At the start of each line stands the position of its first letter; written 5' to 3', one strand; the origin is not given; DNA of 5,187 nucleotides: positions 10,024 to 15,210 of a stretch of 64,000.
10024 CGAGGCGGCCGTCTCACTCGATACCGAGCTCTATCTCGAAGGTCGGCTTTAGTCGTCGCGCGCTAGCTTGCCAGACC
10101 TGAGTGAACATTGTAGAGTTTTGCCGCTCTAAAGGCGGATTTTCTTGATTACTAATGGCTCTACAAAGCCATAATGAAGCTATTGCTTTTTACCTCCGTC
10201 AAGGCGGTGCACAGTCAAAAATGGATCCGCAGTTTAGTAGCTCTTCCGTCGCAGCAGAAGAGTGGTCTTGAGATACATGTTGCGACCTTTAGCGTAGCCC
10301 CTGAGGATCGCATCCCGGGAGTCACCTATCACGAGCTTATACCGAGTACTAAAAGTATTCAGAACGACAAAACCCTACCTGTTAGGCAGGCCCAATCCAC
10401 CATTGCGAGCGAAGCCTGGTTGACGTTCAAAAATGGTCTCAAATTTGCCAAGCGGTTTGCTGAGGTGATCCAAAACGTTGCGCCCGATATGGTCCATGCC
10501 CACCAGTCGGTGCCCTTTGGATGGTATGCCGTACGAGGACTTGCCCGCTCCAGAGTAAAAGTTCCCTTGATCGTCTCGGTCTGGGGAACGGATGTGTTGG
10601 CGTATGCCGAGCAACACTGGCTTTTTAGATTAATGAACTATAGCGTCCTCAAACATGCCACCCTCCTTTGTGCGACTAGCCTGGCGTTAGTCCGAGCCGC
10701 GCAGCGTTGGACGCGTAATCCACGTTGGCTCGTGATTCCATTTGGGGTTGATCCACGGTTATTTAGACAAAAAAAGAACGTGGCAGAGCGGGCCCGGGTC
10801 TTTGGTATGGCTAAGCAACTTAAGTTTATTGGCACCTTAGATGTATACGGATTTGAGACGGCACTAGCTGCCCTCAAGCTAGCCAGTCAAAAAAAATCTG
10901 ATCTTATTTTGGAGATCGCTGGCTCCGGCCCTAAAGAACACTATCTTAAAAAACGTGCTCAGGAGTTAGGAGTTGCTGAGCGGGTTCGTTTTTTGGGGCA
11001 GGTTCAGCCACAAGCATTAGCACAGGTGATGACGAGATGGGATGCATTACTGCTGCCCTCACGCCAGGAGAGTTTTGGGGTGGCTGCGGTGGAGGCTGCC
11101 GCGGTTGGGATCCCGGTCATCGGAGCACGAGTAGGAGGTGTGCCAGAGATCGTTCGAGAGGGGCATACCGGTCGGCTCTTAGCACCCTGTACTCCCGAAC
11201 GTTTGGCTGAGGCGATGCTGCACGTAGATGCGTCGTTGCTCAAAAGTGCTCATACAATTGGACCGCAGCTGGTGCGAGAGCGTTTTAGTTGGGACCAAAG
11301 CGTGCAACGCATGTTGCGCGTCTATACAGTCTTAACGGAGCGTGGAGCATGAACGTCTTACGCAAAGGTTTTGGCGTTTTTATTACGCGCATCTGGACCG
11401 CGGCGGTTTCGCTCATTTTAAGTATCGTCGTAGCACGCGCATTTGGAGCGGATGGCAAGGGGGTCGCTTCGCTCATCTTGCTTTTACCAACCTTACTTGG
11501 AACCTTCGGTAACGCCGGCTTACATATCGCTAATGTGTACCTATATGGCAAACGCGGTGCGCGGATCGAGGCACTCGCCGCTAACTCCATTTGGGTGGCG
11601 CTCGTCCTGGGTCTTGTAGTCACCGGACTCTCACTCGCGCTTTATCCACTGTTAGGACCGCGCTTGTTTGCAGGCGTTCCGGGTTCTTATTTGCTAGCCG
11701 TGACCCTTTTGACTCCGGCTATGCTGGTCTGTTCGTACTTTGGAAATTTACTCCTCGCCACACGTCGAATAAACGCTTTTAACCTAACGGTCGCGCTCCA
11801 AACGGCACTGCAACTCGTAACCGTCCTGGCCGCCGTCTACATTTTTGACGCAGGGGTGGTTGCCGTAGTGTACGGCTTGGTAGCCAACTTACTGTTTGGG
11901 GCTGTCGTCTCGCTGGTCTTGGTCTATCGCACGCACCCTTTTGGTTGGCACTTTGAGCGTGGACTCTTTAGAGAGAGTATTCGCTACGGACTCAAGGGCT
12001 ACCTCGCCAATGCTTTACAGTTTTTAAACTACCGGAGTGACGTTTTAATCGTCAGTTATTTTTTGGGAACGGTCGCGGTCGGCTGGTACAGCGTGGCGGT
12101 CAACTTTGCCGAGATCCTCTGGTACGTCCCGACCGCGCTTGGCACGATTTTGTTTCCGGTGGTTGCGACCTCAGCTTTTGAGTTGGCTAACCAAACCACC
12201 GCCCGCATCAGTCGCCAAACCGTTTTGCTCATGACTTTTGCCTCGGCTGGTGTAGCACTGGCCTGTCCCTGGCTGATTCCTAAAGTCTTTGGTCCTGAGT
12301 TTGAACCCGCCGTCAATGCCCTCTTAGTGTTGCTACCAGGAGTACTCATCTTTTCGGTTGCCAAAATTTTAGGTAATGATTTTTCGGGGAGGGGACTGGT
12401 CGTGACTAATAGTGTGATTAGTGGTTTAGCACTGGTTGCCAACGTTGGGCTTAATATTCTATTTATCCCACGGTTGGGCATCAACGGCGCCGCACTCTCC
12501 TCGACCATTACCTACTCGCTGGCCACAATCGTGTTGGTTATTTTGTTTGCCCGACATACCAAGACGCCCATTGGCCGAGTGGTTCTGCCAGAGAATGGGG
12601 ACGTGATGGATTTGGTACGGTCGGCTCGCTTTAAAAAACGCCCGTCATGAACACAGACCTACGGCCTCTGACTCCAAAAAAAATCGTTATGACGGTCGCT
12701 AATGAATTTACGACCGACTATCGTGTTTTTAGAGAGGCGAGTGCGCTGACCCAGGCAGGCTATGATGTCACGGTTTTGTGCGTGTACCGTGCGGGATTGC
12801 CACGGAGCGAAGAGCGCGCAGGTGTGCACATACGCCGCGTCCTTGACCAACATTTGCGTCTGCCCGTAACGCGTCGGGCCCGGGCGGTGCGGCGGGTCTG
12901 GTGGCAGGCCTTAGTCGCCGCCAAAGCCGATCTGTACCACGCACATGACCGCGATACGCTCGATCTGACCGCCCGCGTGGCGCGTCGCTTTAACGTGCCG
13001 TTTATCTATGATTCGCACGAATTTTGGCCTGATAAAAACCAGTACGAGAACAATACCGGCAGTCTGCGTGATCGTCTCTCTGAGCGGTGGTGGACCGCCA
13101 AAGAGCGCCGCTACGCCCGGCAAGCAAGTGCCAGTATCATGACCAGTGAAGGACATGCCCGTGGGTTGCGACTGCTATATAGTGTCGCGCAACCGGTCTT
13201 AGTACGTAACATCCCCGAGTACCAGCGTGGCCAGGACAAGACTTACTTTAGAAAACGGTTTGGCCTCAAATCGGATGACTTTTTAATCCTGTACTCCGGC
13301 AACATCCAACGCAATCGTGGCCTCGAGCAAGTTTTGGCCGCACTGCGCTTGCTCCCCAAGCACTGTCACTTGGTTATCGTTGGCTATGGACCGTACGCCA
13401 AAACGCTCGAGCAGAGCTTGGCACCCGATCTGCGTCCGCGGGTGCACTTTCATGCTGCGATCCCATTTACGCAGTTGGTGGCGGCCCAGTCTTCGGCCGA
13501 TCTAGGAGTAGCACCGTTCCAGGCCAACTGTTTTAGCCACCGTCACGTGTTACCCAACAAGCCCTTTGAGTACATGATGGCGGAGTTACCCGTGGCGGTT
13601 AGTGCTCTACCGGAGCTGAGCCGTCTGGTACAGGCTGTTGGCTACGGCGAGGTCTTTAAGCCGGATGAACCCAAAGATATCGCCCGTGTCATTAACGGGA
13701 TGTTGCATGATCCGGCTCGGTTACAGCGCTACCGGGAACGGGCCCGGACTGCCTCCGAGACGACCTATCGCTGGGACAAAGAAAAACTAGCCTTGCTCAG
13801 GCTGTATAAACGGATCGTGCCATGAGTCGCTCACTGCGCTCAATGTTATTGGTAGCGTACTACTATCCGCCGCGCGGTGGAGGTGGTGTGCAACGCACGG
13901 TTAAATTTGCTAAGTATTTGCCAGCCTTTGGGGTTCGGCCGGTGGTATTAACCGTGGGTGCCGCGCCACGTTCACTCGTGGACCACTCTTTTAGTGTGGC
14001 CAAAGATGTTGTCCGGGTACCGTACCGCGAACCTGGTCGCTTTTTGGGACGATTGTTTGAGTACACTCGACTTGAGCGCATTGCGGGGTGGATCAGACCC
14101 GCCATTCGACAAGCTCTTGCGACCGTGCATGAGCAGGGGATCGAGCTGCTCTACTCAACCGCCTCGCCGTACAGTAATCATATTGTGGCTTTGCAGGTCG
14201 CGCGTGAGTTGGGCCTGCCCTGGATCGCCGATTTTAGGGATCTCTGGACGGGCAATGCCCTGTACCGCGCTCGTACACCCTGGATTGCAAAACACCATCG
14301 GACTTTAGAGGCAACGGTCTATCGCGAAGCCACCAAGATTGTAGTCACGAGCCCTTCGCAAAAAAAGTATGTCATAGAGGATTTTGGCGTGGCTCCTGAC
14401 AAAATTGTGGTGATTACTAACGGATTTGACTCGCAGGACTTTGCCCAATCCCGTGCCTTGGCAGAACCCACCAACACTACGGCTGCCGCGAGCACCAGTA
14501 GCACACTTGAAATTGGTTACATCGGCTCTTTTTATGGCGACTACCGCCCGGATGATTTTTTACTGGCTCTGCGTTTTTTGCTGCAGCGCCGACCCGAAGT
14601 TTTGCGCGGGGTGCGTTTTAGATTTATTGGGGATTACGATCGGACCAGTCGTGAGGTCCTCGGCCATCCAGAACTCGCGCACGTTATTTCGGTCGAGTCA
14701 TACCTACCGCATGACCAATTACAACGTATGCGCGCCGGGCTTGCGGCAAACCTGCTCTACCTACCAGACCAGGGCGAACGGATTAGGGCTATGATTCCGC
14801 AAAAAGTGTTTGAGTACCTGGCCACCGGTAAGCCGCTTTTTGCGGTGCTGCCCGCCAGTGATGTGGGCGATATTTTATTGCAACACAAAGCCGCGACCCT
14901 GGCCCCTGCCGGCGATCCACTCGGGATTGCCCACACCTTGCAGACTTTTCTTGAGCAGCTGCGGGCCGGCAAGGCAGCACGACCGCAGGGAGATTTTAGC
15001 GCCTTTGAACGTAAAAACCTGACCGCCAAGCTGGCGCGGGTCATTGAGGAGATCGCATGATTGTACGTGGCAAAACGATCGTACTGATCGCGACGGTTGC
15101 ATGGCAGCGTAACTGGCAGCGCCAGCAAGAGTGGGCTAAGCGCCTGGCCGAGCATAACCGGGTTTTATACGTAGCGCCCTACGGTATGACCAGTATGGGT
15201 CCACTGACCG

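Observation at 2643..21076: One locus encodes both a Wzx/Wzy-type glycopolymer pathway and CWB2-anchored surface proteins, which points to a self-contained cell-wall polymer plus anchored-protein system.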

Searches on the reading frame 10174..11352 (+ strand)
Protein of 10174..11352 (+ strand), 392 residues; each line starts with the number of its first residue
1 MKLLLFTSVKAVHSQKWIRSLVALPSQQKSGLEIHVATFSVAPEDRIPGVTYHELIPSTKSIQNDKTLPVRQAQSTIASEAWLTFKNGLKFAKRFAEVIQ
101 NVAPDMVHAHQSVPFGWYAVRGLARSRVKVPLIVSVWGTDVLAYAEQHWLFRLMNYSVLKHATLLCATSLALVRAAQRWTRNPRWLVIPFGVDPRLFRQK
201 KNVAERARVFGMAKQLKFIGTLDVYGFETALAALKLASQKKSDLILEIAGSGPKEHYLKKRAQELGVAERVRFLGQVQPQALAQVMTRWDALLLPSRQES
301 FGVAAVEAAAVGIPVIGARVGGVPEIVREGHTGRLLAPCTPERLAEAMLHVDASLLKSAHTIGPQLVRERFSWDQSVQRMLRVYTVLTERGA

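Call 3: search_protein_families(library=pfam, proteins=[window:10174-11352:+], max_evalue=0.01)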
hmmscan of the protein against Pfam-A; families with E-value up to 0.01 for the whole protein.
window:10174-11352:+ (392 aa): 7 families
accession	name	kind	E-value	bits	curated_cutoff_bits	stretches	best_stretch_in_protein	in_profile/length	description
PF00534.26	Glycos_transf_1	-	2.3e-32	112.3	26.4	1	218-349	20-153/172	Glycosyl transferases group 1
PF13692.12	Glyco_trans_1_4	-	8.1e-29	101.1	27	1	215-350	3-138/142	Glycosyl transferases group 1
PF13477.12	Glyco_trans_4_2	-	1.6e-13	51.5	23.4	1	2-169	1-139/139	Glycosyl transferase 4-like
PF13579.12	Glyco_trans_4_4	-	3.5e-13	50.6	29.7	1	85-191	53-158/158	Glycosyl transferase 4-like domain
PF13439.12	Glyco_transf_4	-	9.7e-09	35.9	28.5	1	85-194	54-168/170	Glycosyltransferase Family 4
PF20706.3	GT4-conflict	-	1.4e-08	34.6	26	1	223-338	210-335/385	Family 4 Glycosyltransferase in conflict systems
PF13524.12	Glyco_trans_1_2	-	0.00011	22.6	25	1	243-381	14-143/144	Glycosyl transferase-like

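Call 32: search_protein_families(library=ncbifam, proteins=[window:10174-11352:+], max_evalue=0.00001)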
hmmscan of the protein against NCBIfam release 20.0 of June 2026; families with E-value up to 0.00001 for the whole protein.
window:10174-11352:+ (392 aa): 31 families (the best 25 are shown)
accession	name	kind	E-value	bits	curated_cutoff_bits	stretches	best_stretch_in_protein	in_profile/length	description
TIGR03999.1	thiol_BshA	equivalog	1.6e-34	119.4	273.7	1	89-387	70-373/375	N-acetyl-alpha-D-glucosaminyl L-malate synthase BshA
NF041876.1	EPS_EpsE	equivalog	1.2e-29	103.7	400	1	167-375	170-384/389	exopolysaccharide biosynthesis GT4 family glycosyltransferase EpsE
TIGR04063.1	stp3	hypoth_equivalog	8.4e-28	97.3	442.05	1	85-387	74-395/397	TIGR04063 family PEP-CTERM/XrtA system glycosyltransferase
TIGR03088.1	stp2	hypoth_equivalog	4.4e-26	91.8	409.05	1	91-385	69-371/374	TIGR03088 family PEP-CTERM/XrtA system glycosyltransferase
TIGR03449.1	mycothiol_MshA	equivalog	4.6e-26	91.7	462.5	1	185-387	190-403/406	D-inositol-3-phosphate glycosyltransferase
NF047684.1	TeichurnBiosyTuaC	equivalog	1.8e-22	79.8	550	1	100-384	105-386/391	teichuronic acid biosynthesis protein TuaC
NF038229.1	Glyco4_Geo_Pelo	equivalog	1.4e-21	76.9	400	1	92-387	44-336/338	GPMC system family 4 glycosyltransferase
NF053787.1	GlcN_PG_synth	equivalog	2.6e-20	72.6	480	1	50-388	34-360/361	N-acetylglucosaminyl phosphatidylglycerol synthase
TIGR04047.1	MSMEG_0565_glyc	hypoth_equivalog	3.2e-17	62.7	259.85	1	93-385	77-372/373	MSMEG_0565 family glycosyltransferase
NF038295.1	EPS_HpsP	equivalog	4.7e-17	62.1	550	1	155-386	148-386/388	hormogonium polysaccharide biosynthesis glycosyltransferase HpsP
NF046085.1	XrtY_assoc_Gly1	equivalog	1.9e-14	53.3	400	1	225-387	222-384/387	XrtY-associated glycosyltransferase XYAG1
NF007396.0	PRK09922.1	equivalog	3.8e-13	49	385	1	213-352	182-324/361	lipopolysaccharide 1,6-galactosyltransferase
NF011726.0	PRK15179.1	equivalog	1.2e-12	46.9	733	1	237-385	544-692/694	Vi polysaccharide biosynthesis protein TviE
TIGR02149.1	glgA_Coryne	subfamily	1.9e-12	47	302.4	1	277-385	272-388/391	glycogen synthase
NF038255.1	exopoly_VpsD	equivalog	4.9e-12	45.4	300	1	228-324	219-318/381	VpsD family glycosyltransferase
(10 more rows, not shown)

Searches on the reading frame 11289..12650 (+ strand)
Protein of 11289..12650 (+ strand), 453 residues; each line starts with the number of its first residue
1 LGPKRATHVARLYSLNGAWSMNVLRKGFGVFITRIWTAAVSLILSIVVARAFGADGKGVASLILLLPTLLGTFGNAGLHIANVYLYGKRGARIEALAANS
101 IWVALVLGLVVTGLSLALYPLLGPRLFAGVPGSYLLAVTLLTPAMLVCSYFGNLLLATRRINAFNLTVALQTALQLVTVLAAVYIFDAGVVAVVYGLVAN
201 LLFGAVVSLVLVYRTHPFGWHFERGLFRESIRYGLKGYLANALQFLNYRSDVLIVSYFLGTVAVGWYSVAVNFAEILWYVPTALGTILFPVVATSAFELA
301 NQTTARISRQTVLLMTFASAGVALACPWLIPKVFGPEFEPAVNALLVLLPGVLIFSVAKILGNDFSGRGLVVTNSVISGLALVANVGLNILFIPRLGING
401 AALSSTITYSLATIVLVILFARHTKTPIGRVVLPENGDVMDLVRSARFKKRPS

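Call 3: search_protein_families(library=pfam, proteins=[window:11289-12650:+], max_evalue=0.01)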
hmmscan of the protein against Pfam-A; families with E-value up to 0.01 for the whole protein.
window:11289-12650:+ (453 aa): 3 families
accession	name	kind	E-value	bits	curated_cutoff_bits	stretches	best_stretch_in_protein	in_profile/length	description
PF01943.22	Polysacc_synt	-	6.5e-14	52.4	28.2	1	25-293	3-271/274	Polysaccharide biosynthesis protein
PF13440.11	Polysacc_synt_3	-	8.4e-13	48.6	23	1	47-342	1-292/293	Polysaccharide biosynthesis protein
PF03023.19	MurJ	-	0.00011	21.4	27.4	1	149-432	115-411/451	Lipid II flippase MurJ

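Call 32: search_protein_families(library=ncbifam, proteins=[window:11289-12650:+], max_evalue=0.00001)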
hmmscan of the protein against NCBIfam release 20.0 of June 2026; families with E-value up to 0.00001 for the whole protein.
window:11289-12650:+ (453 aa): 2 families
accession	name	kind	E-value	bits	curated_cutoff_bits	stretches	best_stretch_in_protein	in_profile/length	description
TIGR00797.1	matE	subfamily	2.8e-08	33.1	147.4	1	239-425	4-197/396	MATE family efflux transporter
NF007773.0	PRK10459.1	equivalog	5.3e-06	25.7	273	1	101-420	81-394/492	MOP flippase family protein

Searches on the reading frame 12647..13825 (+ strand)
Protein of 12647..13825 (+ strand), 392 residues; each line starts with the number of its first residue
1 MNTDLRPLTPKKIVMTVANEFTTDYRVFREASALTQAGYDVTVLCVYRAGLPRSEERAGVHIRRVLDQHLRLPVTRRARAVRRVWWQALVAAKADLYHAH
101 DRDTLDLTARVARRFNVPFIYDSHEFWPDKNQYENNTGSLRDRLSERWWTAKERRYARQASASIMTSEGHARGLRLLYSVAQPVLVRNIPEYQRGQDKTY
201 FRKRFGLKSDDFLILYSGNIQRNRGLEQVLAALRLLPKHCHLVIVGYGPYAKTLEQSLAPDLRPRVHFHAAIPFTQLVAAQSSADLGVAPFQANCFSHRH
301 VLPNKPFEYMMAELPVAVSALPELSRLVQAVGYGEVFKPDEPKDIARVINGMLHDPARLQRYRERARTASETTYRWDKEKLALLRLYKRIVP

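Call 3: search_protein_families(library=pfam, proteins=[window:12647-13825:+], max_evalue=0.01)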
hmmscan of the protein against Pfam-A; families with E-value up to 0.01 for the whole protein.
window:12647-13825:+ (392 aa): 5 families
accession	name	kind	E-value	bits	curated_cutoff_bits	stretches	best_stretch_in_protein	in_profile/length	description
PF00534.26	Glycos_transf_1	-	5.9e-20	71.9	26.4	1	199-367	3-170/172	Glycosyl transferases group 1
PF13692.12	Glyco_trans_1_4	-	1.1e-15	58.6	27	1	213-355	3-142/142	Glycosyl transferases group 1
PF13579.12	Glyco_trans_4_4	-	2.6e-15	57.5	29.7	1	29-185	9-153/158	Glycosyl transferase 4-like domain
PF13439.12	Glyco_transf_4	-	5.7e-12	46.4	28.5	1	27-181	8-155/170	Glycosyltransferase Family 4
PF13524.12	Glyco_trans_1_2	-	3e-06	27.7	25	1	227-376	3-135/144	Glycosyl transferase-like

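Call 32: search_protein_families(library=ncbifam, proteins=[window:12647-13825:+], max_evalue=0.00001)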
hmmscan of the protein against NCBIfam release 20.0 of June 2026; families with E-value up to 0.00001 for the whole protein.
window:12647-13825:+ (392 aa): 12 families
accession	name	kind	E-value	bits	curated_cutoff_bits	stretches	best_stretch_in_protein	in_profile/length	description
TIGR04063.1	stp3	hypoth_equivalog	8e-22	77.7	442.05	1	36-390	29-395/397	TIGR04063 family PEP-CTERM/XrtA system glycosyltransferase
NF007640.0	PRK10307.1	subfamily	4.9e-17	61.9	276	1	195-380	213-395/411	WcaI family glycosyltransferase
NF053787.1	GlcN_PG_synth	equivalog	1.3e-14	53.9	480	1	53-391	42-360/361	N-acetylglucosaminyl phosphatidylglycerol synthase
TIGR04157.1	glyco_rSAM_CFB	subfamily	1.6e-12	47.2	400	1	194-331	210-342/406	TIGR04157 family glycosyltransferase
NF047684.1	TeichurnBiosyTuaC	equivalog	4.2e-10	39.1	550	1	51-391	62-390/391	teichuronic acid biosynthesis protein TuaC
NF038295.1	EPS_HpsP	equivalog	3.6e-09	36.1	550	1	144-391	139-388/388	hormogonium polysaccharide biosynthesis glycosyltransferase HpsP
TIGR02149.1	glgA_Coryne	subfamily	1.5e-08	34.2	302.4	1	153-391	138-391/391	glycogen synthase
TIGR03449.1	mycothiol_MshA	equivalog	4.4e-08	32.4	462.5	1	94-390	103-403/406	D-inositol-3-phosphate glycosyltransferase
NF041876.1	EPS_EpsE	equivalog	1.4e-07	31.1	400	1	212-377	215-383/389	exopolysaccharide biosynthesis GT4 family glycosyltransferase EpsE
TIGR04007.1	wcaI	equivalog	6.8e-07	28.3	800.45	1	196-287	216-308/407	colanic acid biosynthesis glycosyltransferase WcaI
TIGR03999.1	thiol_BshA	equivalog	3.2e-06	26.3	273.7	1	191-390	180-373/375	N-acetyl-alpha-D-glucosaminyl L-malate synthase BshA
TIGR04047.1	MSMEG_0565_glyc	hypoth_equivalog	6.1e-06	25.6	259.85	0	152-388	131-372/373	MSMEG_0565 family glycosyltransferase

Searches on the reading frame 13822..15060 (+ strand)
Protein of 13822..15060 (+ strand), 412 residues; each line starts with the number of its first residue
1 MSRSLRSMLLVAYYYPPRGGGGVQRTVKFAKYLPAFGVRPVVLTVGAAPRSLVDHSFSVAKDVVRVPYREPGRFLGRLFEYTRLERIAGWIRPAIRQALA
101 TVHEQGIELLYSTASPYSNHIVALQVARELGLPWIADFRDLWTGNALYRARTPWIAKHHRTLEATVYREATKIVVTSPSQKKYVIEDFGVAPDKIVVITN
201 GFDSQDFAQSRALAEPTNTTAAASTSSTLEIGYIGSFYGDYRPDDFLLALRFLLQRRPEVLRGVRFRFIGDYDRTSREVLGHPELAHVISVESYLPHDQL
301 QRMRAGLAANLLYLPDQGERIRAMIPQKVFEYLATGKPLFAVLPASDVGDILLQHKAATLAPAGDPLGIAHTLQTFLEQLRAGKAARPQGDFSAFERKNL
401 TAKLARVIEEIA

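Call 4: search_protein_families(library=pfam, proteins=[window:13822-15060:+], max_evalue=0.01)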
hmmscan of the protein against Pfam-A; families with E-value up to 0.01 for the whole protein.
window:13822-15060:+ (412 aa): 2 families
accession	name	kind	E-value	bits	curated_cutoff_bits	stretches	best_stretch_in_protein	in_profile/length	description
PF13579.12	Glyco_trans_4_4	-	2.9e-16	60.6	29.7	1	20-201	1-158/158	Glycosyl transferase 4-like domain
PF13439.12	Glyco_transf_4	-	1.2e-14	55.1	28.5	1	20-204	2-168/170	Glycosyltransferase Family 4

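Call 32: search_protein_families(library=ncbifam, proteins=[window:13822-15060:+], max_evalue=0.00001)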
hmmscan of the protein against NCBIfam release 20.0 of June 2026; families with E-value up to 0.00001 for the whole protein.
window:13822-15060:+ (412 aa): 2 families
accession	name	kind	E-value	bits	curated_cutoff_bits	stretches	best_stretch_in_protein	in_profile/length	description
TIGR04063.1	stp3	hypoth_equivalog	2.8e-21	75.9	442.05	1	110-392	95-373/397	TIGR04063 family PEP-CTERM/XrtA system glycosyltransferase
TIGR03088.1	stp2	hypoth_equivalog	8e-06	25.1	409.05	0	173-387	140-350/374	TIGR03088 family PEP-CTERM/XrtA system glycosyltransferase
